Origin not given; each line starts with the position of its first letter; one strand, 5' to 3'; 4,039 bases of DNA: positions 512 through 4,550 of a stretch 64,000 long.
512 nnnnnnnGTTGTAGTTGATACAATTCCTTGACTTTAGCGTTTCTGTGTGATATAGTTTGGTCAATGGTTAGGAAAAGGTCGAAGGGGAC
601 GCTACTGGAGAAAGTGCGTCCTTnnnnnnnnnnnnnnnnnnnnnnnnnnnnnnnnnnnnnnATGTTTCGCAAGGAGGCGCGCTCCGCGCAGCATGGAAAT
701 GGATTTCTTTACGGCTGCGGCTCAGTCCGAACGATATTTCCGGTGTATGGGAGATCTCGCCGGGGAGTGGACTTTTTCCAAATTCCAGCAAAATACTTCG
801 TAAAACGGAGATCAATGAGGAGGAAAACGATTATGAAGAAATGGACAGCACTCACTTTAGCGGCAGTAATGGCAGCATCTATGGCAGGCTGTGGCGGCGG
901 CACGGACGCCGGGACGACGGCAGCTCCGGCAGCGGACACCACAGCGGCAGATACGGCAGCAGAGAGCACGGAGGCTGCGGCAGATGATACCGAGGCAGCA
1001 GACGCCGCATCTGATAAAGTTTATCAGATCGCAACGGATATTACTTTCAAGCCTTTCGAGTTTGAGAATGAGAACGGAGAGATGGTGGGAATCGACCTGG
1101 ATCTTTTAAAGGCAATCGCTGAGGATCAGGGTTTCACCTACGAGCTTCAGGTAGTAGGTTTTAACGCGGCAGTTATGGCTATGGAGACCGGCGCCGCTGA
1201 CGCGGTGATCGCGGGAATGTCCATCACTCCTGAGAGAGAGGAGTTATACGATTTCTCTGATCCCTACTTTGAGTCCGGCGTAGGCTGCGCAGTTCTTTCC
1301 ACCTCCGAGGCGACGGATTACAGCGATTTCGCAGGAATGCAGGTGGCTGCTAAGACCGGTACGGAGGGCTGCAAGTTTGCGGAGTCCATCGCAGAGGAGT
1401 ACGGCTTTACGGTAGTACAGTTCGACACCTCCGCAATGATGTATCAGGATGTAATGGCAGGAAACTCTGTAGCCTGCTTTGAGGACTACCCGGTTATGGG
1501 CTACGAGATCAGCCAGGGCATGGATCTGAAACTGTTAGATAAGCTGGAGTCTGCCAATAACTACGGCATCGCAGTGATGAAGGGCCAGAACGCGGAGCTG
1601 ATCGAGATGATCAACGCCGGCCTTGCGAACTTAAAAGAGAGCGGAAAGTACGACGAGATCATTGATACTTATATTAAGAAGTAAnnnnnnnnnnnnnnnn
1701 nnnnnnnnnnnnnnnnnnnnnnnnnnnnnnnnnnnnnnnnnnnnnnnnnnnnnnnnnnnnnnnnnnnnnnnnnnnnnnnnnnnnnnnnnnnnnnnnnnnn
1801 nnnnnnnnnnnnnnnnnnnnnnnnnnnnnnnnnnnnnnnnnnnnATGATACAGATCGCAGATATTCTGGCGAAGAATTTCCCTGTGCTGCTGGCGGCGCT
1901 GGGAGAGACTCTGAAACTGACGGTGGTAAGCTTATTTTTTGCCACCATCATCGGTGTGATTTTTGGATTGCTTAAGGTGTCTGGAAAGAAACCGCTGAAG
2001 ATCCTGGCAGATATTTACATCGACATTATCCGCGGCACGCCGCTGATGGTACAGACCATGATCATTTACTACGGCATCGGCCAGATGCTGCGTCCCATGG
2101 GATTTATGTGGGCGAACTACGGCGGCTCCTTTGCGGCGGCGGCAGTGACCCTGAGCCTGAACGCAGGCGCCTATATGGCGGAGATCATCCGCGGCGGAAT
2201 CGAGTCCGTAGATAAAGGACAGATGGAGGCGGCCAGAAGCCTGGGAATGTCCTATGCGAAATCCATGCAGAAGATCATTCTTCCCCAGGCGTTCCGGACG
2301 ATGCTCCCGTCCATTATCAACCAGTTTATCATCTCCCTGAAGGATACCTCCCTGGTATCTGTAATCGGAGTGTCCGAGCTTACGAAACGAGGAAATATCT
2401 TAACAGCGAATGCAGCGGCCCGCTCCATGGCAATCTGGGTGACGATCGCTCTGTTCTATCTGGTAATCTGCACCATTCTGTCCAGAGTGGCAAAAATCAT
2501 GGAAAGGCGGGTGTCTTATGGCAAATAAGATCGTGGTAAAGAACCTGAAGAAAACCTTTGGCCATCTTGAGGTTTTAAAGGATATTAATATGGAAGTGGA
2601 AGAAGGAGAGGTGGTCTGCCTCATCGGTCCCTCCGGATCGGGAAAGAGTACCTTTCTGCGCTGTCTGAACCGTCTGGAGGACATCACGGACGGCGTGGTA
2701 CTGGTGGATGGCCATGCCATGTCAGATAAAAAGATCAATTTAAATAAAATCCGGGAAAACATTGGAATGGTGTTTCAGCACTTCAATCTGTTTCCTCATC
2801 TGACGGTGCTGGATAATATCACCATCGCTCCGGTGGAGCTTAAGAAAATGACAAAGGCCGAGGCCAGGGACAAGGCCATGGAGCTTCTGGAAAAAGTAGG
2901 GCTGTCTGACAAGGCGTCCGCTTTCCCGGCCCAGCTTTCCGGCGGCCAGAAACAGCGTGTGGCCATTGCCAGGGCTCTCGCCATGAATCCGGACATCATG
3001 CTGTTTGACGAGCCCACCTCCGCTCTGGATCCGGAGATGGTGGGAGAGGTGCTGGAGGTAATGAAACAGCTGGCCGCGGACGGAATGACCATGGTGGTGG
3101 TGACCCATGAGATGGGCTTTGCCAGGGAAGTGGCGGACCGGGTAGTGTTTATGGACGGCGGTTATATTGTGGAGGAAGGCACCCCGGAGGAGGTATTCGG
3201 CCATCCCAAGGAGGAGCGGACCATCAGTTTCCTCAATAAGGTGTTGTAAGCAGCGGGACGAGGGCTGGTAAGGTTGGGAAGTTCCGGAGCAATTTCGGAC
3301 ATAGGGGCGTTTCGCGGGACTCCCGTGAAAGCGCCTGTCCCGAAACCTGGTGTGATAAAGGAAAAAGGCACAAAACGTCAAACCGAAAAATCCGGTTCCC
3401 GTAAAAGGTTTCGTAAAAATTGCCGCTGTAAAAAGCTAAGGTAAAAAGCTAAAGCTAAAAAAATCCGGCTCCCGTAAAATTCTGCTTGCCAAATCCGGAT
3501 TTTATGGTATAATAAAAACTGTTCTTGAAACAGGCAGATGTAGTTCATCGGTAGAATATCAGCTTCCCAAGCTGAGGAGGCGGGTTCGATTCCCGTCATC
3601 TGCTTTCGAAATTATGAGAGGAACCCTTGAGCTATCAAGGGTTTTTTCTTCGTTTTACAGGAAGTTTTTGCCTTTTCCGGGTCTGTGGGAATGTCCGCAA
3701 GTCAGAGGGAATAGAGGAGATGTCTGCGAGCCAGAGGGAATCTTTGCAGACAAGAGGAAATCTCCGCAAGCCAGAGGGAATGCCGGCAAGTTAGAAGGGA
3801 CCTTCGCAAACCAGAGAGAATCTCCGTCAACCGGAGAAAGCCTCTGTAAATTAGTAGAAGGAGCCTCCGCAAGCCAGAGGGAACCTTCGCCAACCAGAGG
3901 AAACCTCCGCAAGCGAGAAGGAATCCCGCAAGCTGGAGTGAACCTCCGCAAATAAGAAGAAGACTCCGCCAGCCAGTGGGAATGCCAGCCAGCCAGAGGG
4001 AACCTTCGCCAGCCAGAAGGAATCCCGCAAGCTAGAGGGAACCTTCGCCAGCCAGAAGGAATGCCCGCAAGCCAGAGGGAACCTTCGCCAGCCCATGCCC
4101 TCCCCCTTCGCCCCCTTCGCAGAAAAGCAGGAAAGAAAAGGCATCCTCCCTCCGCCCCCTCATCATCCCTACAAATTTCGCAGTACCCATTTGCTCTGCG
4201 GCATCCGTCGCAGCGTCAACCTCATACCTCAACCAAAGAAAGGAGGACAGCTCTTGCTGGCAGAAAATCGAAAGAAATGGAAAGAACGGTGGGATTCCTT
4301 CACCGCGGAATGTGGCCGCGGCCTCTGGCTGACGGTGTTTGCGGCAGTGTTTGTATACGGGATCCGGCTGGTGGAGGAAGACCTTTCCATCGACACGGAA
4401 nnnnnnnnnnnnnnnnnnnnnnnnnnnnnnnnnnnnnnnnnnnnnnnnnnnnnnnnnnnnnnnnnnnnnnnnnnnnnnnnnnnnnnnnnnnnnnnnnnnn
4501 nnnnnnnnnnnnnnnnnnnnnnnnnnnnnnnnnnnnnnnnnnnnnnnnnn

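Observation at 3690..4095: About 400 bp array of degenerate 21-bp tandem repeats between tRNA-Gly and a membrane-protein gene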

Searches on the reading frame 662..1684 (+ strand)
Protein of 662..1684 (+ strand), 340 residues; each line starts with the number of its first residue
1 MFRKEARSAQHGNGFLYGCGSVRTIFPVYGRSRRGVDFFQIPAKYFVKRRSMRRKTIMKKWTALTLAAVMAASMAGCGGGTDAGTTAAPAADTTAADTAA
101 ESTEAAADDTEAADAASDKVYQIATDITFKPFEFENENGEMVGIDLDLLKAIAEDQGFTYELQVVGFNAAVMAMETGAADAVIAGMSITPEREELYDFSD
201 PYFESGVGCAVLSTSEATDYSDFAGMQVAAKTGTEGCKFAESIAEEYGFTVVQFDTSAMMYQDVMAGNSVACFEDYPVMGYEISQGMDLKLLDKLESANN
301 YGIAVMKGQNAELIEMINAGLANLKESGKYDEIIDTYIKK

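Call 11: search_protein_families(library=pfam, proteins=[window:662-1684:+], max_evalue=0.01)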
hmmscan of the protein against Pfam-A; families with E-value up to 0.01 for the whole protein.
window:662-1684:+ (340 aa): 3 families
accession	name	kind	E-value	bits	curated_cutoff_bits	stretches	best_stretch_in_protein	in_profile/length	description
PF00497.25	SBP_bac_3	-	5.9e-35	120.3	26.4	1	122-339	2-131/132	Bacterial extracellular solute-binding proteins, family 3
PF10613.14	Lig_chan-Glu_bd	-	3.7e-09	37.1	30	1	128-209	9-109/115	Ligated ion channel L-glutamate- and glycine-binding site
PF12974.12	Phosphonate-bd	-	0.0081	16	27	0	154-335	25-227/242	ABC transporter, phosphonate, periplasmic substrate-binding protein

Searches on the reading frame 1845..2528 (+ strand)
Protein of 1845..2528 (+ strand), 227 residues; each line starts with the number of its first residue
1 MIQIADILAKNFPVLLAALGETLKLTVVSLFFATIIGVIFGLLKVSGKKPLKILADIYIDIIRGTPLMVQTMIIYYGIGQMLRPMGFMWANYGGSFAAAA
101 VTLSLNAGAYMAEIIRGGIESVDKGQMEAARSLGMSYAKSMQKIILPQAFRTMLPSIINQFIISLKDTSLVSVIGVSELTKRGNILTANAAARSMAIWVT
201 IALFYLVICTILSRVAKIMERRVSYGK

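Call 11: search_protein_families(library=pfam, proteins=[window:1845-2528:+], max_evalue=0.01)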
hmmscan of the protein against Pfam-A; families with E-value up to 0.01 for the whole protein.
window:1845-2528:+ (227 aa): 1 family
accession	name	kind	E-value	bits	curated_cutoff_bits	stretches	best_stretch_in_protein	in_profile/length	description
PF00528.27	BPD_transp_1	-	5.1e-29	101.8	26.4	1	34-224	2-183/184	Binding-protein-dependent transport system inner membrane component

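Call 65: find_encoding_contigs(protein=window:1845-2528:+, flank=3500, max_places=10)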
Protein window:1845-2528:+ (227 aa): 19 contigs read that carry it; 5 places shown.
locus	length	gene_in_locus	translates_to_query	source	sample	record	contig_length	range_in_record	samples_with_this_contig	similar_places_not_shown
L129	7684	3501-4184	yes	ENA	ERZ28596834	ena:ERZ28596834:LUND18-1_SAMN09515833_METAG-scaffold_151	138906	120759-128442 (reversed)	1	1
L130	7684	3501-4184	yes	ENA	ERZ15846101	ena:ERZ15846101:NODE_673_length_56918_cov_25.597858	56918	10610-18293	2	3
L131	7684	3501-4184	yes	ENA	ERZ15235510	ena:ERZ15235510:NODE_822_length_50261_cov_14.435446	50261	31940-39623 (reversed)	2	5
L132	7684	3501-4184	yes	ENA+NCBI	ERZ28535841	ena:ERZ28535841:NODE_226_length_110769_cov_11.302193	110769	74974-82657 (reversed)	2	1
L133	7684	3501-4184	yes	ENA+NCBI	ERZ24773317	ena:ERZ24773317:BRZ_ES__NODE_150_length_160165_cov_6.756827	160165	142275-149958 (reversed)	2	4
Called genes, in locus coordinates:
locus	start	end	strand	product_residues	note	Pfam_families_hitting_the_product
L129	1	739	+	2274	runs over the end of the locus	PF17210:SdrD_B (faint), PF17802:SpaA, PF19403:SpaA_2 (faint), PF17802:SpaA, PF17802:SpaA, PF09479:Flg_new (weak), PF03382:DUF285, PF13306:LRR_5 (weak), +1 more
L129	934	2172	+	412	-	PF14691:Fer4_20, PF02826:2-Hacid_dh_C (faint), PF07992:Pyr_redox_2 (weak), PF00070:Pyr_redox (weak), PF01266:DAO (weak), PF07992:Pyr_redox_2, PF13450:NAD_binding_8, PF13738:Pyr_redox_3, +3 more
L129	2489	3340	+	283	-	PF10613:Lig_chan-Glu_bd, PF00497:SBP_bac_3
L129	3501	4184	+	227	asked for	PF00528:BPD_transp_1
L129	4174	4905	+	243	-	PF13175:AAA_15 (weak), PF00005:ABC_tran, PF02463:SMC_N (weak), PF13304:AAA_21 (weak)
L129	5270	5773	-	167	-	-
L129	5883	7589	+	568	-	PF14264:Glucos_trans_II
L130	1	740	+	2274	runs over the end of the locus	PF17210:SdrD_B (faint), PF13620:CarboxypepD_reg (faint), PF17802:SpaA, PF17802:SpaA, PF17802:SpaA, PF09479:Flg_new (weak), PF03382:DUF285, PF13306:LRR_5 (weak), +2 more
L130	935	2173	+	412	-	PF14691:Fer4_20, PF02826:2-Hacid_dh_C (faint), PF07992:Pyr_redox_2 (weak), PF00070:Pyr_redox (weak), PF01266:DAO (weak), PF07992:Pyr_redox_2, PF13450:NAD_binding_8, PF13738:Pyr_redox_3, +3 more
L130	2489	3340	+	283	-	PF10613:Lig_chan-Glu_bd, PF00497:SBP_bac_3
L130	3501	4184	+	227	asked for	PF00528:BPD_transp_1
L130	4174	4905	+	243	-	PF13175:AAA_15 (weak), PF00005:ABC_tran, PF02463:SMC_N (weak), PF13304:AAA_21 (weak)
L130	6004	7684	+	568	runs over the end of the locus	PF14264:Glucos_trans_II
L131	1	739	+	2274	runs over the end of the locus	PF17210:SdrD_B (faint), PF17802:SpaA, PF19403:SpaA_2 (faint), PF17802:SpaA, PF17802:SpaA, PF09479:Flg_new (weak), PF03382:DUF285, PF13306:LRR_5 (weak), +1 more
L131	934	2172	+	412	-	PF14691:Fer4_20, PF02826:2-Hacid_dh_C (faint), PF07992:Pyr_redox_2 (weak), PF00070:Pyr_redox (weak), PF01266:DAO (weak), PF07992:Pyr_redox_2, PF13450:NAD_binding_8, PF13738:Pyr_redox_3, +2 more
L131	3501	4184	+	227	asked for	PF00528:BPD_transp_1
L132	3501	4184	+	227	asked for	PF00528:BPD_transp_1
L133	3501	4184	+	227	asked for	PF00528:BPD_transp_1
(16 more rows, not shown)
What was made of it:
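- Tried and rejected: This returned the same five contigs (call 65).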

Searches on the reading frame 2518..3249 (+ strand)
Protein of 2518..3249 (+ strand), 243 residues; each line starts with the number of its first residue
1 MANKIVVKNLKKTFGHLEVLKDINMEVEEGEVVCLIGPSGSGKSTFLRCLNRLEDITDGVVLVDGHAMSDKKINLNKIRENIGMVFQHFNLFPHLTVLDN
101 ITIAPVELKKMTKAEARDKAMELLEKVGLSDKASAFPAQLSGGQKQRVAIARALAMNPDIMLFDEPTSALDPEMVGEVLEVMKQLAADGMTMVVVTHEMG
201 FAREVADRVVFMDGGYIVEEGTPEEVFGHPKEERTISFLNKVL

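Call 10: find_encoding_contigs(protein=window:2518-3249:+, flank=6000, max_places=10)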
Protein window:2518-3249:+ (243 aa): 19 contigs read that carry it; 5 places shown.
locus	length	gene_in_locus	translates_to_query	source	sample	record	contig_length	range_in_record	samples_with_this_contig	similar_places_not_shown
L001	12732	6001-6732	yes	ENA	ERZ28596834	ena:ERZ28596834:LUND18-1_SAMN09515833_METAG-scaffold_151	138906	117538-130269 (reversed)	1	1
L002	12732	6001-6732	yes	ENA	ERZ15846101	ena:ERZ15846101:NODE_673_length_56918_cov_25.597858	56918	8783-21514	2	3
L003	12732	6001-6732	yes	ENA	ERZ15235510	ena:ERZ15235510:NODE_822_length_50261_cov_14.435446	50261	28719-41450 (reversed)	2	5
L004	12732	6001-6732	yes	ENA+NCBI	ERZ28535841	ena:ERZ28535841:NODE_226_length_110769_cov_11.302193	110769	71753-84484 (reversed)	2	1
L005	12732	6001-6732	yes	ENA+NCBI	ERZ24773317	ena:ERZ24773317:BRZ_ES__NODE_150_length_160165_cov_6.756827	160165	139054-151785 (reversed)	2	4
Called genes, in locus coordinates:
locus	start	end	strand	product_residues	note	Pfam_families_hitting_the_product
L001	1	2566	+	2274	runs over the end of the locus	PF17210:SdrD_B (faint), PF17802:SpaA, PF19403:SpaA_2 (faint), PF17802:SpaA, PF17802:SpaA, PF09479:Flg_new (weak), PF03382:DUF285, PF13306:LRR_5 (weak), +1 more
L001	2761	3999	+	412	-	PF14691:Fer4_20, PF02826:2-Hacid_dh_C (faint), PF07992:Pyr_redox_2 (weak), PF00070:Pyr_redox (weak), PF01266:DAO (weak), PF07992:Pyr_redox_2, PF13450:NAD_binding_8, PF13738:Pyr_redox_3, +3 more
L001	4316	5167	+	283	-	PF10613:Lig_chan-Glu_bd, PF00497:SBP_bac_3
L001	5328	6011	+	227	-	PF00528:BPD_transp_1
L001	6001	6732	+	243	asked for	PF13175:AAA_15 (weak), PF00005:ABC_tran, PF02463:SMC_N (weak), PF13304:AAA_21 (weak)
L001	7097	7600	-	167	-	-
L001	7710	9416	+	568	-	PF14264:Glucos_trans_II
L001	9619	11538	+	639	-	PF02518:HATPase_c, PF00204:DNA_gyraseB, PF01751:Toprim, PF00986:DNA_gyraseB_C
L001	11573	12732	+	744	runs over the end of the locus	PF00521:DNA_topoisoIV, PF03989:DNA_gyraseA_C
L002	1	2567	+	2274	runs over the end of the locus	PF17210:SdrD_B (faint), PF13620:CarboxypepD_reg (faint), PF17802:SpaA, PF17802:SpaA, PF17802:SpaA, PF09479:Flg_new (weak), PF03382:DUF285, PF13306:LRR_5 (weak), +2 more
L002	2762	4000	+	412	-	PF14691:Fer4_20, PF02826:2-Hacid_dh_C (faint), PF07992:Pyr_redox_2 (weak), PF00070:Pyr_redox (weak), PF01266:DAO (weak), PF07992:Pyr_redox_2, PF13450:NAD_binding_8, PF13738:Pyr_redox_3, +3 more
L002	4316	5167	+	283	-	PF10613:Lig_chan-Glu_bd, PF00497:SBP_bac_3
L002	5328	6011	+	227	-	PF00528:BPD_transp_1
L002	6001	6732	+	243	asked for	PF13175:AAA_15 (weak), PF00005:ABC_tran, PF02463:SMC_N (weak), PF13304:AAA_21 (weak)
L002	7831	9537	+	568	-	PF14264:Glucos_trans_II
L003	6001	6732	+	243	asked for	PF13175:AAA_15 (weak), PF00005:ABC_tran, PF02463:SMC_N (weak), PF13304:AAA_21 (weak)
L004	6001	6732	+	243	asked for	PF13175:AAA_15 (weak), PF00005:ABC_tran, PF02463:SMC_N (weak), PF13304:AAA_21 (weak)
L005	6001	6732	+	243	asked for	PF13175:AAA_15 (weak), PF00005:ABC_tran, PF02463:SMC_N (weak), PF13304:AAA_21 (weak)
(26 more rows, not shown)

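Call 11: search_protein_families(library=pfam, proteins=[window:2518-3249:+], max_evalue=0.01)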
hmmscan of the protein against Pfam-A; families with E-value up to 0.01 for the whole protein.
window:2518-3249:+ (243 aa): 14 families
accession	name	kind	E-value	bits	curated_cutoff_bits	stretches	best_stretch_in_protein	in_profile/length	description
PF00005.33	ABC_tran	-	7.8e-40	137.1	25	1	20-168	1-137/137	ABC transporter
PF13304.12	AAA_21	-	1.8e-13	51.6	27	2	138-199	236-300/304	AAA domain, putative AbiEii toxin, Type IV TA system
PF02463.25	SMC_N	-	3.3e-09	37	40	1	119-208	122-207/220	RecF/RecN/SMC N terminal domain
PF13175.12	AAA_15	-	7.8e-07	29.5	32.1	1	20-88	14-85/374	AAA ATPase domain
PF13401.12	AAA_22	-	8.9e-05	23.3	27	1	31-83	6-59/130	AAA domain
PF09818.15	ABC_ATPase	-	9.8e-05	21.9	23.2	0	138-213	156-247/283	P-loop domain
PF13191.12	AAA_16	-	0.0003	21.7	32.6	1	28-66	20-59/167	AAA ATPase domain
PF13555.12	AAA_29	-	0.00042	20.5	27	1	24-47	16-39/61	P-loop containing region of AAA domain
PF03193.22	RsgA_GTPase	-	0.0019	18.5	30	1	18-52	95-128/174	RsgA GTPase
PF25199.1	nSTAND_NTPase5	-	0.0024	18.2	34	1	25-48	36-59/145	Novel STAND NTPase 5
PF13671.12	AAA_33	-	0.004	17.9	27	0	32-51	1-20/143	AAA domain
PF20703.3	nSTAND1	-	0.0041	17.3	27.1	1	14-49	17-52/379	Novel STAND NTPase 1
PF13476.12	AAA_23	-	0.0044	18.1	27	1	21-50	11-39/201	AAA domain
PF13558.12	SbcC_Walker_B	-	0.0086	16.7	27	0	139-184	32-90/90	SbcC/RAD50-like, Walker B motif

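Call 63: find_homologous_proteins(query=L001:7100-7600:-, max_evalue=0.001)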
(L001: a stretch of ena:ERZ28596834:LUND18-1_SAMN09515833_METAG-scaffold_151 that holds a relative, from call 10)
Query L001:7100-7600:- (167 aa): 1 proteins with E <= 0.001 among 178 candidates.
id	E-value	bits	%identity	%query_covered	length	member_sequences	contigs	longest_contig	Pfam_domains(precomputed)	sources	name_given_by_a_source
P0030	4.6e-93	328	93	96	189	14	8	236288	-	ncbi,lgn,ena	-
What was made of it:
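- Tried and rejected: The spurious minus-strand ORF, used as a protein query, hit only its own cluster (call 63).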

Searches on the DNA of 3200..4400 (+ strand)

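Call 7: search_rna_families(source=window, start=3200, end=4400, threshold=evalue, max_evalue=10)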
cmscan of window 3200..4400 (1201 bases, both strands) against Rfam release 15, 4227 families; matches with E-value up to 10: 10.
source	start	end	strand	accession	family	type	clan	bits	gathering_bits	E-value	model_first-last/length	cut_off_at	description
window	3534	3604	+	RF00005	tRNA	Gene; tRNA;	CL00001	65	29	1.4e-13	1-71/71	no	tRNA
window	3533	3604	+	RF03097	RAGATH-21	Gene; sRNA;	-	18.5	70.3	2.5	1-76/76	no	RAGATH-21 RNA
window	3288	3347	+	RF03290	mir-9428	Gene; miRNA;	-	18.2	81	1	1-68/68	no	mir-9428 microRNA precursor family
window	3556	3650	+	RF00514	His_leader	Cis-reg; leader;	-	16.8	49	6.5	1-126/126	no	Histidine operon leader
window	3613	3658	+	RF04343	Plastid-psbA-2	Cis-reg;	CL00153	16.2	55.8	8.1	1-60/60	no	Plastid-psbA-2 3UTR RNA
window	4296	4381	+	RF01549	TB8Cs2H1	Gene; snRNA; snoRNA; HACA-box;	-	15.1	40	7.1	1-65/65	no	Trypanosomatid snoRNA TB8Cs2H1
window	4229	4321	+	RF02158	NPPA-AS1_3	Gene; lncRNA;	-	13.8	55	2.9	1-108/108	no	NPPA antisense RNA 1 conserved region 3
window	4171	4203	-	RF02990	gut-2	Gene; sRNA;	-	13.5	39.8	6.3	1-48/48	no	gut-2 RNA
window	3742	3785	-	RF02559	CbSR4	Gene; antisense;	-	13.4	243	6.3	1-196/196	no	Coxiella burnetii sRNA 4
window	4116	4150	-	RF02126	GHRLOS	Gene; lncRNA;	-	12.9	48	2.7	1-70/70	no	Ghrelin opposite strand RNA conserved region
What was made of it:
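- On CsrB/RsmZ-type sponge RNA: No Rfam match at E <= 10 (call 7).
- no Rfam match (call 7); There is no Rfam match, even at E = 10 (call 7).
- Tried and rejected: Rfam at E <= 10 found only the tRNA (call 7).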

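Call 42: search_dna_similar(query=window:3651-4253:+, collection=phages, mode=distant, max_evalue=0.001)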
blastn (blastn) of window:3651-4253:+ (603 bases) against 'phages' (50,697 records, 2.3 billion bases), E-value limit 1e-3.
No match.

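Call 43: search_dna_similar(query=window:3651-4253:+, collection=plasmids, mode=distant, max_evalue=0.001)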
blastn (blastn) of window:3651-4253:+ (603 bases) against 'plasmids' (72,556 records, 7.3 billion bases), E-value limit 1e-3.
No match.
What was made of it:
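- No phage or plasmid similarity (calls 42-43).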
